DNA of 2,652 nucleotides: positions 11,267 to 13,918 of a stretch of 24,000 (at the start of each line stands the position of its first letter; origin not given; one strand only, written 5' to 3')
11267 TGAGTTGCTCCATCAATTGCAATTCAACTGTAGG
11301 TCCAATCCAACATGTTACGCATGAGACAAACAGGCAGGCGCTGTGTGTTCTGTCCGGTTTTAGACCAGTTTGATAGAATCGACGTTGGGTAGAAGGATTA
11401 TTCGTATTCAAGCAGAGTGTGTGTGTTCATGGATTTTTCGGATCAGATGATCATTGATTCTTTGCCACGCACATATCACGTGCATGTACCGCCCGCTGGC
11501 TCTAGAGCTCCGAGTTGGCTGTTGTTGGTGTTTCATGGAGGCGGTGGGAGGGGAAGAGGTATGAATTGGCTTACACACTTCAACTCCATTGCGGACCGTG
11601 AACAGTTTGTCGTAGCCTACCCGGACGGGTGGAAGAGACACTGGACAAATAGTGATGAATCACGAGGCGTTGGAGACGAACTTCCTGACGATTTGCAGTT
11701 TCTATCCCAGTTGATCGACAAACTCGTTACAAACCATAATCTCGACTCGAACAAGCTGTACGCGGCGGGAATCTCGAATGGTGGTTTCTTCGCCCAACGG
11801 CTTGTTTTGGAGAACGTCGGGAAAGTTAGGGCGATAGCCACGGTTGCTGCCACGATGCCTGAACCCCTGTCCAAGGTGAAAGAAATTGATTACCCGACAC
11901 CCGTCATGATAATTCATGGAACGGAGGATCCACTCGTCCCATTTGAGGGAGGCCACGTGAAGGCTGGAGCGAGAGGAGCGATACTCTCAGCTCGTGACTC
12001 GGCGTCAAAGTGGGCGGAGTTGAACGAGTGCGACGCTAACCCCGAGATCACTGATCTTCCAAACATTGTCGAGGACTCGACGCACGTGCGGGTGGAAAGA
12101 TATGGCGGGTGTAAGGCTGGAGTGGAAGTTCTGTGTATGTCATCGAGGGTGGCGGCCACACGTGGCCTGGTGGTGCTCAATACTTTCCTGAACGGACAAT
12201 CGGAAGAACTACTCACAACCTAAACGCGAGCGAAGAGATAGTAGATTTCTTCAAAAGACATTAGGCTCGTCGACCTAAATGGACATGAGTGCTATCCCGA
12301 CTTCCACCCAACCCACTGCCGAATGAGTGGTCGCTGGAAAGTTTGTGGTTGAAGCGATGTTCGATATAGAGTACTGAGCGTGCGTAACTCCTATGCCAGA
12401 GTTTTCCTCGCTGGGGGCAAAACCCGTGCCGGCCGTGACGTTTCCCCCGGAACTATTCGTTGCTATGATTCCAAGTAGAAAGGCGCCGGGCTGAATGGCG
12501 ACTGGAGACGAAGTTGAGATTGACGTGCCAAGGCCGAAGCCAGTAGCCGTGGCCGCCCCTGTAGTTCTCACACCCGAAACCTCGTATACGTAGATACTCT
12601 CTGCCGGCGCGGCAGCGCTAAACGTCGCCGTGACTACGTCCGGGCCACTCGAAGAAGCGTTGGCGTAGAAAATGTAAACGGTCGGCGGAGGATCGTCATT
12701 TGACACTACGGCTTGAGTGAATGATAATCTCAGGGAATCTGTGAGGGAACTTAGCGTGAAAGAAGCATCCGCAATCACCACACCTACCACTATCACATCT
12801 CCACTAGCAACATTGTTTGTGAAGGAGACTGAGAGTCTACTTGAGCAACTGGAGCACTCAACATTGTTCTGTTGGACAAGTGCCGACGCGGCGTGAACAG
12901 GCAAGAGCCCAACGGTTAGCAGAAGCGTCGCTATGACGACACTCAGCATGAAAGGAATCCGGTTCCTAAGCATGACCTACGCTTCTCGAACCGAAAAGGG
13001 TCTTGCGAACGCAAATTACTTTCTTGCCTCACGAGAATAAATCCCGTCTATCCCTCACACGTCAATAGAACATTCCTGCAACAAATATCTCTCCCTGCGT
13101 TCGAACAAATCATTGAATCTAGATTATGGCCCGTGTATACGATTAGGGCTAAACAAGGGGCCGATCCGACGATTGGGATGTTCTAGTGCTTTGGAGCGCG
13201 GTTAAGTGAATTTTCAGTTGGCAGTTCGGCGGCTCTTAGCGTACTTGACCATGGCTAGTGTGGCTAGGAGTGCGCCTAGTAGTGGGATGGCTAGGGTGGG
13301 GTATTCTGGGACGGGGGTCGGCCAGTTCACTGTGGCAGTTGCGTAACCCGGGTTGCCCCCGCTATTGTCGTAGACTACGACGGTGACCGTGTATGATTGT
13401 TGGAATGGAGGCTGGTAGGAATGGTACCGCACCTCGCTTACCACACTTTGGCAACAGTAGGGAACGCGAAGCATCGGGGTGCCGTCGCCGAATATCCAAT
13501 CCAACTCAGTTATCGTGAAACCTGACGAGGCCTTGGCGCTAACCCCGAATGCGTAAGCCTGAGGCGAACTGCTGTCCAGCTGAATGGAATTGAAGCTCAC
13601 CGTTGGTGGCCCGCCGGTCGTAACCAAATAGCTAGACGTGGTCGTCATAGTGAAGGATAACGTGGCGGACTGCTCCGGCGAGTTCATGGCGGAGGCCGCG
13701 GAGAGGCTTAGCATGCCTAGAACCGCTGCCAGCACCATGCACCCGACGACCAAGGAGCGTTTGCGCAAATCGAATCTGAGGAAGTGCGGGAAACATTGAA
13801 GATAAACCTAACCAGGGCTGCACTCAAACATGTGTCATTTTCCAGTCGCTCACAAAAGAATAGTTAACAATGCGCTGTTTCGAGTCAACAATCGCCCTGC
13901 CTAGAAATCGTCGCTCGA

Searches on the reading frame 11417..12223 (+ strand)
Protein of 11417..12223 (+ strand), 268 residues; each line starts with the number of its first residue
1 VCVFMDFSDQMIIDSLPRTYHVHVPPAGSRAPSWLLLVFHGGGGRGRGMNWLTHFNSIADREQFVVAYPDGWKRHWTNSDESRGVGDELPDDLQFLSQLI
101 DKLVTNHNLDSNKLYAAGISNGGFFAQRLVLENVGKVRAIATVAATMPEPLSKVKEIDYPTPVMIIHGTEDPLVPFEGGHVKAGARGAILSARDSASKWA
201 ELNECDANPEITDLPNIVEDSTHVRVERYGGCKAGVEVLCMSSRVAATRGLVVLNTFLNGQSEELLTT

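Call 7: search_protein_families(library=pfam, proteins=[window:11417-12223:+], max_evalue=0.01)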
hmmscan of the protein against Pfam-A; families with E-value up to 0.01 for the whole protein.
window:11417-12223:+ (268 aa): 7 families
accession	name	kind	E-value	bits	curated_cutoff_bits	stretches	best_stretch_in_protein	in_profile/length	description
PF10503.15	Esterase_PHB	-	7.2e-07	29.1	23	1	20-131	3-116/219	Esterase PHB depolymerase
PF02230.22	Abhydrolase_2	-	1.2e-06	28.9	23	1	88-179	82-175/217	Phospholipase/Carboxylesterase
PF00326.27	Peptidase_S9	-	6.6e-06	26.2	22.6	0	99-130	51-82/213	Prolyl oligopeptidase family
PF12146.15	Hydrolase_4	-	1.9e-05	24.5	27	0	78-147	44-111/239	Serine aminopeptidase, S33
PF00561.26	Abhydrolase_1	-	0.0005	20.3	25.8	0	36-149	3-108/245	alpha/beta hydrolase fold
PF20434.5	BD-FAE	-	0.0013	18.8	26.8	0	160-177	189-206/215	BD-FAE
PF01738.24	DLH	-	0.0018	18.3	21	1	63-177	41-160/217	Dienelactone hydrolase family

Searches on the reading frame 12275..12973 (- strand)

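Call 7: search_protein_families(library=pfam, proteins=[window:12275-12973:-], max_evalue=0.01)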
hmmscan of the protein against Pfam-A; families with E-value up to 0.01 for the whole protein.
window:12275-12973:- (232 aa): 0 families

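Call 41: search_protein_families(library=ncbifam, proteins=[window:12275-12973:-], max_evalue=10)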
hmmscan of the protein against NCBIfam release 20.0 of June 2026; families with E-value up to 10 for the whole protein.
window:12275-12973:- (232 aa): 1 family
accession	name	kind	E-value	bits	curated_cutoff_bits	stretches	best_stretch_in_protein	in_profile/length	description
TIGR02523.1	type_IV_pilV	equivalog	0.088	13.3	52.2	1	9-42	6-35/139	type IV pilus modification protein PilV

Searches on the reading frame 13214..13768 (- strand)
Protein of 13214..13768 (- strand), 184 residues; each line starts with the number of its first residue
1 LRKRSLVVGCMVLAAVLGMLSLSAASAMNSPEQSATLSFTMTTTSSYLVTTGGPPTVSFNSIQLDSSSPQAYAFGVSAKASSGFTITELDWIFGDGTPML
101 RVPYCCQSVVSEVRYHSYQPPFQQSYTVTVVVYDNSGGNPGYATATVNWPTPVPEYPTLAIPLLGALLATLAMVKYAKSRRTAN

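Call 8: search_protein_families(library=pfam, proteins=[window:13214-13768:-], max_evalue=0.01)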
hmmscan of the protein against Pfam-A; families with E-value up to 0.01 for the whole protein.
window:13214-13768:- (184 aa): 1 family
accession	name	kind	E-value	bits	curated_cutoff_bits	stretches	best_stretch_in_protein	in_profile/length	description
PF18911.6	PKD_4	-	4.6e-05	23.8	27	1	67-147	15-83/85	PKD domain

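Call 41: search_protein_families(library=ncbifam, proteins=[window:13214-13768:-], max_evalue=10)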
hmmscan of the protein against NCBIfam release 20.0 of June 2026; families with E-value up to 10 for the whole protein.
window:13214-13768:- (184 aa): 0 families

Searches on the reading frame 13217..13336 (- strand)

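Call 41: search_protein_families(library=ncbifam, proteins=[window:13217-13336:-], max_evalue=10)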
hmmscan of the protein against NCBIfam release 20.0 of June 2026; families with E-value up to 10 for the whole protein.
seq(40 aa): 1 family
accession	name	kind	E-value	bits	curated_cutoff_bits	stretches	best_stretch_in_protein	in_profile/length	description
TIGR03024.1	arch_PEF_CTERM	domain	0.2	11.9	23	1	9-26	1-17/25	PEF-CTERM sorting domain-containing protein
